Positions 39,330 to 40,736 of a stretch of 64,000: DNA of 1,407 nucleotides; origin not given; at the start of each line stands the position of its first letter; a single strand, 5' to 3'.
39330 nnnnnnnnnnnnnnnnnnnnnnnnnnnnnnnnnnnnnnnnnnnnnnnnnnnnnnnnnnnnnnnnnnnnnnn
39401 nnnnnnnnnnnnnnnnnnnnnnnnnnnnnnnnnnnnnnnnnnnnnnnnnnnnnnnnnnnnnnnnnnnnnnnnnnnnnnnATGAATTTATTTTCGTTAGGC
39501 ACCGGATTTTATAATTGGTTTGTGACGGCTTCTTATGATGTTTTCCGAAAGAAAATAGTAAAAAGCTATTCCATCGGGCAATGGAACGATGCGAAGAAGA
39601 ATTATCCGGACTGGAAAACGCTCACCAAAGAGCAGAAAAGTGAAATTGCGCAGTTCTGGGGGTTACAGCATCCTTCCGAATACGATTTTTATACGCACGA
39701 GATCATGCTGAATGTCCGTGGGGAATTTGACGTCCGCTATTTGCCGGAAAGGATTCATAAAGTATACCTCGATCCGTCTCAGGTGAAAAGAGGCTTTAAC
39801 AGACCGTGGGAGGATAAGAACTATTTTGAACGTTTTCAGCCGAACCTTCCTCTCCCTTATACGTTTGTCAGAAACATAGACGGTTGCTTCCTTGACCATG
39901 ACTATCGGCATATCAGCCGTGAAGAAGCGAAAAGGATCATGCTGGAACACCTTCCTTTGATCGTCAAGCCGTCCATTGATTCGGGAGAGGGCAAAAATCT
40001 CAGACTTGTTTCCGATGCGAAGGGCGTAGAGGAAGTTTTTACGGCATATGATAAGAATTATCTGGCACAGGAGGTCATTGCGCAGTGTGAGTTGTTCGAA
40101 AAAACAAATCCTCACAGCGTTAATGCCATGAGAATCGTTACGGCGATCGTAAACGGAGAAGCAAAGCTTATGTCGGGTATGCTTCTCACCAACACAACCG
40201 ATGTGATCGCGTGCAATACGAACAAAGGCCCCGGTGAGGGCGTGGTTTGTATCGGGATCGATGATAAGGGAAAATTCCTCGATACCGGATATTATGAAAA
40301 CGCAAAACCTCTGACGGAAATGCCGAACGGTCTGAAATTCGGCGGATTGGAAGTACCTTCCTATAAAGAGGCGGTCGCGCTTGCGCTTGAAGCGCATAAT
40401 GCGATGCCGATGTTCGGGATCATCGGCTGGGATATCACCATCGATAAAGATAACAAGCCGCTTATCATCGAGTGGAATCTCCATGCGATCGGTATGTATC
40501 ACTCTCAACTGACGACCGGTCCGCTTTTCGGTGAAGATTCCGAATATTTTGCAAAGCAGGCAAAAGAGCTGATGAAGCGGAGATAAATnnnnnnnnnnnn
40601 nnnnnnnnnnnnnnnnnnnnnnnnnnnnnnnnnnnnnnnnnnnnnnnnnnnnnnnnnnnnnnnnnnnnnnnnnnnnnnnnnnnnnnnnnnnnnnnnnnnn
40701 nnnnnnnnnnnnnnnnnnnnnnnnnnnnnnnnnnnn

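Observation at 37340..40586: Tandem triad of divergent, translationally coupled 'sugar-transfer-associated' ATP-grasp paralogs directly after the priming transferase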

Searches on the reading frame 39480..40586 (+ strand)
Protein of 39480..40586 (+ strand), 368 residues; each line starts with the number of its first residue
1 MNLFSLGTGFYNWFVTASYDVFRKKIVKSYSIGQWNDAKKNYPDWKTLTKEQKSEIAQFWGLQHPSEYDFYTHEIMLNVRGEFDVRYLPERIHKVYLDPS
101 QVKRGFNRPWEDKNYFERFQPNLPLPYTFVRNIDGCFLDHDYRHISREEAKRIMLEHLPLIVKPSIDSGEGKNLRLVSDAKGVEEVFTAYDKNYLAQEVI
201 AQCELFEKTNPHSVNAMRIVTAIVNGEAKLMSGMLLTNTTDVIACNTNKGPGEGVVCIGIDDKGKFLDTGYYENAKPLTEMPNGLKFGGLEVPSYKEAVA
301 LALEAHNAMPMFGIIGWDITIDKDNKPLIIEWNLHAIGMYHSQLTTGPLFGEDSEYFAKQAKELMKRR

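Call 4: search_protein_families(library=pfam, proteins=[window:39480-40586:+], max_evalue=0.01)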
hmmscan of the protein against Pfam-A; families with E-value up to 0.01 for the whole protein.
window:39480-40586:+ (368 aa): 1 family
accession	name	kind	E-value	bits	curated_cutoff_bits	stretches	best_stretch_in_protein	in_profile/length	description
PF14397.11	ATPgrasp_ST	-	9.8e-27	94.3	31.4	1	111-345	20-264/278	Sugar-transfer associated ATP-grasp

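Call 16: search_protein_families(library=ncbifam, proteins=[window:39480-40586:+], max_evalue=0.001)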
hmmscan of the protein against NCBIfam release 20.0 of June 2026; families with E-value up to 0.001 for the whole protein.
window:39480-40586:+ (368 aa): 1 family
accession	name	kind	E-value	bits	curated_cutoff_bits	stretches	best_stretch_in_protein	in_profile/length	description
TIGR02291.1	rimK_rel_E_lig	hypoth_equivalog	2.8e-06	26.5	314.2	1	252-334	187-268/317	alpha-L-glutamate ligase-like protein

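Call 51: find_homologous_proteins(query=window:39480-40586:+, max_evalue=0.00001)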
Query window:39480-40586:+ (368 aa): 53 proteins with E <= 0.00001 among 2222 candidates.
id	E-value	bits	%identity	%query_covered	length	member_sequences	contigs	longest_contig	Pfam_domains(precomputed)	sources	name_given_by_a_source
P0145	1.1e-255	865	100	100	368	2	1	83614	PF14397.12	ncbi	-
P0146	1.1e-219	747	85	100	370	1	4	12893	PF14397.12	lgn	-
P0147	3.1e-217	739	85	100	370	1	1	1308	PF14397.12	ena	-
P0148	1.5e-208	710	82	100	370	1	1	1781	PF14397.12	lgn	-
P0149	4.8e-202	689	79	100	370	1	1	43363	PF14397.12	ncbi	-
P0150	5.4e-195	666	75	99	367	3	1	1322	PF14397.12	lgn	-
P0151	5.9e-182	623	71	100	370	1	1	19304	PF14397.12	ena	-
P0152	7.9e-179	612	71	100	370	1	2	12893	PF14397.12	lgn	-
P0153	1.1e-177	609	70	100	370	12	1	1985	PF14397.12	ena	-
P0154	5.8e-175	600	68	100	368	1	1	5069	PF14397.12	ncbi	-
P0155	8.7e-172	589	68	99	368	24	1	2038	PF14397.12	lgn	-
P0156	5.8e-171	587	67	100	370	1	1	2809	PF14397.12,PF02655.20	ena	-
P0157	2.4e-170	585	69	100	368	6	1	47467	PF14397.12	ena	-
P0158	2.8e-170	584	67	98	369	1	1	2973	PF14397.12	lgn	-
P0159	4.0e-168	577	66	100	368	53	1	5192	PF14397.12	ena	-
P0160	3.6e-165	568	66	99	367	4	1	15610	PF14397.12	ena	-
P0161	1.8e-164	565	66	99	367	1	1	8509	PF14397.12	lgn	-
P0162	2.9e-162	558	65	99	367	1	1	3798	PF14397.12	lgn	-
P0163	3.0e-162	558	63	100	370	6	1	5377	PF14397.12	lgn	-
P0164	1.2e-160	553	64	100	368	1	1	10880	PF14397.12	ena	-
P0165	1.0e-159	550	62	99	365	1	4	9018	PF14397.12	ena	-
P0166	4.0e-159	548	62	100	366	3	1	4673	PF14397.12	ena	-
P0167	6.7e-147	507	69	84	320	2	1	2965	PF14397.12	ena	-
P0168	9.1e-146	504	59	100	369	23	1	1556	PF14397.12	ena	-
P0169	1.4e-145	503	58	100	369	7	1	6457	PF14397.12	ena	-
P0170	5.3e-143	495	59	97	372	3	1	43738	PF14397.12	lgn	-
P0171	4.8e-142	491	57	100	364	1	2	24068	PF14397.12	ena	-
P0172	1.7e-141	490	58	99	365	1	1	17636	PF14397.12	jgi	-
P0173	2.0e-140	486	55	100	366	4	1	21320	PF14397.12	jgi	-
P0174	1.8e-139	483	58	98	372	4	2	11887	PF14397.12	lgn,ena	-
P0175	1.6e-136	473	60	89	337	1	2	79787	PF14397.12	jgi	-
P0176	5.3e-136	472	56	98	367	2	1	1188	PF14397.12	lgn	-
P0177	5.4e-134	465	56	97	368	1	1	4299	PF14397.12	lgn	-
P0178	6.4e-134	465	55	98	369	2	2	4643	PF14397.12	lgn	-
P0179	3.2e-133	462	55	98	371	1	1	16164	PF14397.12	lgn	-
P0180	6.5e-131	455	55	99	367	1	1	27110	PF14397.12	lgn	-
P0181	3.0e-130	453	55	98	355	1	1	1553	PF14397.12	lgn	-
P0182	5.4e-130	452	54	96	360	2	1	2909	PF14397.12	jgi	-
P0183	1.9e-127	443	53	100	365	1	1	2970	PF14397.12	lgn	-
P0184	6.3e-127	442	54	96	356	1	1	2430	PF14397.12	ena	-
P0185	1.1e-125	438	54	93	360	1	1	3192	PF14397.12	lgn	-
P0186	2.2e-125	437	56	92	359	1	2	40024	PF14397.12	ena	-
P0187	1.0e-121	424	51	98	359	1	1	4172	PF14397.12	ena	-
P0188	1.6e-120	421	54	90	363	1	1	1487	PF14397.12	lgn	-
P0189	3.4e-117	410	49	98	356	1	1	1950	PF14397.12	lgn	-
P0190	5.5e-117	409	52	93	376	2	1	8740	PF14397.12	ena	-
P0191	8.1e-115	402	53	91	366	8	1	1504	PF14397.12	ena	-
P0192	5.3e-109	383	57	79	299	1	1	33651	PF14397.12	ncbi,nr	ncbi:MAG: sugar-transfer associated ATP-grasp domain-containing protein [Bacteroidales bacterium]|nr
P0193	6.1e-103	363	50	92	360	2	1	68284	PF14397.12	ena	-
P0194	6.2e-50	188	35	83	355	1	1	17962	PF14397.12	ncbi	-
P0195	3.9e-33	133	32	67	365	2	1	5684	PF14397.12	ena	-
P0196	8.0e-28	115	31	67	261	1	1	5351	PF14397.12,PF14398.12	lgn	-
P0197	3.4e-15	74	27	76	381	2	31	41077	PF14397.12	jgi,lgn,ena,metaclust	metaclust:\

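Call 52: find_encoding_contigs(protein=P0193, flank=10000, max_places=2)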
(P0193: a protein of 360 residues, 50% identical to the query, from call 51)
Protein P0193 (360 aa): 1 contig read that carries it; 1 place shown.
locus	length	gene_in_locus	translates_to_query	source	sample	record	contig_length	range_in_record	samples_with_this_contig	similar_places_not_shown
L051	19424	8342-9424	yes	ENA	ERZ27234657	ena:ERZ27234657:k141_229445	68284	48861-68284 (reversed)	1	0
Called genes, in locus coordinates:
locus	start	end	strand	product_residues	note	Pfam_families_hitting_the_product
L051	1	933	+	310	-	?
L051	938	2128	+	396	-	PF01370:Epimerase, PF02719:Polysacc_synt_2 (faint), PF14667:Polysacc_synt_C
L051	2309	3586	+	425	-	PF02786:CPSase_L_D2, PF18603:LAL_C2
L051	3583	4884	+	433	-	PF00939:Na_sulph_symp (weak), PF03600:CitMHS, PF00939:Na_sulph_symp, PF03600:CitMHS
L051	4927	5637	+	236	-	PF10677:DUF2490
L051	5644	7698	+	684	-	PF14397:ATPgrasp_ST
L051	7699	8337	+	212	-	PF02585:PIG-L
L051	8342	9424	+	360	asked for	PF14397:ATPgrasp_ST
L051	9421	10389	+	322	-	PF00535:Glycos_transf_2, PF10111:Glyco_tranf_2_2, PF13641:Glyco_tranf_2_3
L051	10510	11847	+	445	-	PF00483:NTP_transferase, PF12804:NTP_transf_3 (weak), PF01050:MannoseP_isomer, PF07883:Cupin_2 (weak)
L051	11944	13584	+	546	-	PF03415:Peptidase_C11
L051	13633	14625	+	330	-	PF12412:DUF3667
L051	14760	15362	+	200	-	-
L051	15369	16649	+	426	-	PF01467:CTP_transf_like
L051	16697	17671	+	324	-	PF01370:Epimerase, PF04321:RmlD_sub_bind, PF16363:GDP_Man_Dehyd, PF04321:RmlD_sub_bind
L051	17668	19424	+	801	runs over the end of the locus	PF00930:DPPIV_N (faint), PF26549:Tricorn_N, PF26550:Tricorn_2nd, PF07676:PD40 (weak), PF02129:Peptidase_S15, PF00326:Peptidase_S9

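Call 53: find_encoding_contigs(protein=P0157, flank=10000, max_places=2)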
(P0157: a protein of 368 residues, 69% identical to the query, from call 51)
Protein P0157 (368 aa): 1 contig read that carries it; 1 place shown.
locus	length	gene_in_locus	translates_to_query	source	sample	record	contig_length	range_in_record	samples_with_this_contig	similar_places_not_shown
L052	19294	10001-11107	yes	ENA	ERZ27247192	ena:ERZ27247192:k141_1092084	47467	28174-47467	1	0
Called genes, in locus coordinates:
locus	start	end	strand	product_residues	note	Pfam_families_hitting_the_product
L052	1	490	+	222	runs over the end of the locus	PF01135:PCMT, PF00398:RrnaAD (weak)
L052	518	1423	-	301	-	PF13280:WYL, PF25583:WCX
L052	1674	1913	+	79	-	PF13711:DUF4160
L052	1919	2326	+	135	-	PF10387:DUF2442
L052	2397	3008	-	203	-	-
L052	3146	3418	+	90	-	-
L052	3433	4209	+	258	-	-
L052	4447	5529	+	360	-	-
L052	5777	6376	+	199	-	PF02357:NusG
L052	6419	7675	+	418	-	PF01041:DegT_DnrJ_EryC1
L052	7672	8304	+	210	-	PF00132:Hexapep, PF14602:Hexapep_2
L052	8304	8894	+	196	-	PF02397:Bac_transf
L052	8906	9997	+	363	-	PF14397:ATPgrasp_ST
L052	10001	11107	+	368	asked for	PF14397:ATPgrasp_ST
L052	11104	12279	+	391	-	PF02350:Epimerase_2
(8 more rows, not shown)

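Call 54: find_encoding_contigs(protein=P0186, flank=10000, max_places=2)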
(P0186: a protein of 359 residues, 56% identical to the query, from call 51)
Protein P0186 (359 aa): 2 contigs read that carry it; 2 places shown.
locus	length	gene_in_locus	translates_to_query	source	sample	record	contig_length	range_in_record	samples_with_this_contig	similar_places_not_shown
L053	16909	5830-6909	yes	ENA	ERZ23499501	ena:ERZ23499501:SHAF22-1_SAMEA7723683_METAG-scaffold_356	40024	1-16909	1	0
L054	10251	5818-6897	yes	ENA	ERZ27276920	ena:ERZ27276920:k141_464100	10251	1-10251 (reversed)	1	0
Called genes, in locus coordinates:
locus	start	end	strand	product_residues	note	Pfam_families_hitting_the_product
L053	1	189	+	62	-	?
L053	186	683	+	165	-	-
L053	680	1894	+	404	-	PF02655:ATP-grasp_3, PF02786:CPSase_L_D2, PF02222:ATP-grasp (weak), PF07478:Dala_Dala_lig_C, PF13535:ATP-grasp_4, PF18603:LAL_C2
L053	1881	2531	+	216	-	PF02397:Bac_transf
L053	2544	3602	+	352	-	PF00535:Glycos_transf_2, PF10111:Glyco_tranf_2_2, PF13641:Glyco_tranf_2_3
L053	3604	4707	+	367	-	PF14397:ATPgrasp_ST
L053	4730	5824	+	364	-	PF14397:ATPgrasp_ST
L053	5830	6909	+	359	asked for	PF14397:ATPgrasp_ST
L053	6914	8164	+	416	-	PF13439:Glyco_transf_4, PF13579:Glyco_trans_4_4, PF00534:Glycos_transf_1, PF13692:Glyco_trans_1_4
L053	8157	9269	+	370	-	PF00534:Glycos_transf_1, PF13692:Glyco_trans_1_4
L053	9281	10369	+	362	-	PF13439:Glyco_transf_4, PF13579:Glyco_trans_4_4 (faint), PF00534:Glycos_transf_1, PF13692:Glyco_trans_1_4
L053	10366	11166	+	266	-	PF02563:Poly_export, PF22461:SLBB_2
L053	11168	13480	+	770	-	PF02706:Wzz (weak), PF13807:GNVR (weak), PF01656:CbiA (weak), PF09140:MipZ (weak), PF10609:ParA, PF13614:AAA_31 (weak)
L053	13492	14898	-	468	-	PF03051:Peptidase_C1_2, PF00112:Peptidase_C1 (faint)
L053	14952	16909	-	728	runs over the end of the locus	PF02838:Glyco_hydro_20b, PF07555:NAGidase, PF21809:Glyco_hydro_84_hel (weak)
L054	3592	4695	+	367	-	PF14397:ATPgrasp_ST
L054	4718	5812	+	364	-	PF14397:ATPgrasp_ST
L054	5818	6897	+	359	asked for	PF14397:ATPgrasp_ST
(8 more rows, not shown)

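Call 90: find_related_loci(query=A6, collection=metagenome_contigs, flank=10000)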
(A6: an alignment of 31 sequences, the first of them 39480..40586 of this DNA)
Query A6 (368 aa) in metagenome_contigs; peptide patterns used: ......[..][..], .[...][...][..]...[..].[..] (x = any residue, [..] = any of these).
518 stretches matched a pattern; 12 encode a relative of the query (tblastn E <= 1e-3); 12 distinct loci.
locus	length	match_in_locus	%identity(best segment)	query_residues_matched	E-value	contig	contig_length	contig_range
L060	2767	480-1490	52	28-368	1e-128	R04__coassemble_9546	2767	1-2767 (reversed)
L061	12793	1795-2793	50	24-363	8e-110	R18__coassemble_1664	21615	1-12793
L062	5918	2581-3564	31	39-365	1e-52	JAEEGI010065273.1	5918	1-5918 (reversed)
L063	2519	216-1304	32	3-353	1e-52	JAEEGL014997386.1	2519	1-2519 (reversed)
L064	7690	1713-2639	31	46-353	3e-52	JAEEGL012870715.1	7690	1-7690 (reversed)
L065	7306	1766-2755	31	39-365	4e-52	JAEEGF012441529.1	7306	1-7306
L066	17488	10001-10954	30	48-355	8e-39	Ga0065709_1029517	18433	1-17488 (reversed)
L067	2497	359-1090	31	110-350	1e-36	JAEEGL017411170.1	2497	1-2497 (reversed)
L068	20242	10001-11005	27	47-367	4e-31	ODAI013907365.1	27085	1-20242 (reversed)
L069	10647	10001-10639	28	48-264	4e-27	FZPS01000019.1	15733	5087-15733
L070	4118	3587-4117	31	39-214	4e-23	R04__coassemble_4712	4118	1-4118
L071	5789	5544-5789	34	48-123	3e-7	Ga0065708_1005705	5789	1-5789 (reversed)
